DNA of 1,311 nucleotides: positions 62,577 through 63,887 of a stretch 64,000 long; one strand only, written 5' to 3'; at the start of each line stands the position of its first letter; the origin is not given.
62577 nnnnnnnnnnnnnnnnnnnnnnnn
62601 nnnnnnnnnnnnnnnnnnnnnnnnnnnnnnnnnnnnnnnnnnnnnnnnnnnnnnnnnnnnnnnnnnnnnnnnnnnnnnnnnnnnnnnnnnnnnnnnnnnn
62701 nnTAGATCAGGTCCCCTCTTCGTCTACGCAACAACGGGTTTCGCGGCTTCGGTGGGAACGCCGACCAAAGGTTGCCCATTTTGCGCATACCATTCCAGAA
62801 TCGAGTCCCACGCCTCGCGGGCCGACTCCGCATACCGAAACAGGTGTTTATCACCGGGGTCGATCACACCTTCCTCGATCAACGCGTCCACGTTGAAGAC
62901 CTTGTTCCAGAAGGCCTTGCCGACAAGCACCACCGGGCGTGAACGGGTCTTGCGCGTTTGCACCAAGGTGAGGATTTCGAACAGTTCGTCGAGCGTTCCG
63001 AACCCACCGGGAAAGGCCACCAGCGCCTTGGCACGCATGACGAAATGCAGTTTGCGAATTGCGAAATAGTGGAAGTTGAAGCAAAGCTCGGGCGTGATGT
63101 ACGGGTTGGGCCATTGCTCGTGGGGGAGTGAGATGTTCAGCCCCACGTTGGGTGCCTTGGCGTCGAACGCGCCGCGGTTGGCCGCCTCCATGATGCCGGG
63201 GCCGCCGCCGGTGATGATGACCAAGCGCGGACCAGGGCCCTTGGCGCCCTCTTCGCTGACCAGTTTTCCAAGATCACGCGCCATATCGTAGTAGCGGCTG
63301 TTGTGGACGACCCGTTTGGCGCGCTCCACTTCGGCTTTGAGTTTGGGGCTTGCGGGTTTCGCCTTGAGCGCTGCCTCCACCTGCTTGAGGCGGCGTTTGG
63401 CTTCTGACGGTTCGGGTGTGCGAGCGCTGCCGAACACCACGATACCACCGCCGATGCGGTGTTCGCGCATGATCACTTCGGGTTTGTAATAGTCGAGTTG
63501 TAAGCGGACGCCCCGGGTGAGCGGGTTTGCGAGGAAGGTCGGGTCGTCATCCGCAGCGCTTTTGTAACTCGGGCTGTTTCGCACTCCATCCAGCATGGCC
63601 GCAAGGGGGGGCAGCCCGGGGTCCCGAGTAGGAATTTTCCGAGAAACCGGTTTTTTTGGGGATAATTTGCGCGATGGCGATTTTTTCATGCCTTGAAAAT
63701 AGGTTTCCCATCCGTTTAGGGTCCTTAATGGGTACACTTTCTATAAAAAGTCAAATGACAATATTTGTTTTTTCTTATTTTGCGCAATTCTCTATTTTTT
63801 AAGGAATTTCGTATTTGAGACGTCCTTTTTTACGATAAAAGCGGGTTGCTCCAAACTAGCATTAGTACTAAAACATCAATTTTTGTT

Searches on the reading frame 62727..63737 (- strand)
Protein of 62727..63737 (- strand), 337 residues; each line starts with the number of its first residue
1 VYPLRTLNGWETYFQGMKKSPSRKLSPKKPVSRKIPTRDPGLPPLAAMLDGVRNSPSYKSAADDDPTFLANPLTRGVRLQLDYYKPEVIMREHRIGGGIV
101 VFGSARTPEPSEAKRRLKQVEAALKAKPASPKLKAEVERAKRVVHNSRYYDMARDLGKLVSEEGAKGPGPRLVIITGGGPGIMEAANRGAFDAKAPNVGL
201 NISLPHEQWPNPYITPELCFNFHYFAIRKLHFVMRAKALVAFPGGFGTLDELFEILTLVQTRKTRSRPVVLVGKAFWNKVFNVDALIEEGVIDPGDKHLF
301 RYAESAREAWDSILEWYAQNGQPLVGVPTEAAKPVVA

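Call 59: search_protein_families(library=pfam, proteins=[window:62727-63737:-], max_evalue=0.01)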
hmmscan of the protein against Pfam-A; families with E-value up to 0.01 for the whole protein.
window:62727-63737:- (337 aa): 2 families
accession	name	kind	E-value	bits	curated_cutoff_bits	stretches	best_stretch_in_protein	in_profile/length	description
PF03641.19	Lysine_decarbox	-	2e-29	102.8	27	1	183-312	1-130/131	Possible lysine decarboxylase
PF18306.6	LDcluster4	-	1.2e-08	35.2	26.3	1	147-253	15-111/151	SLOG cluster4 family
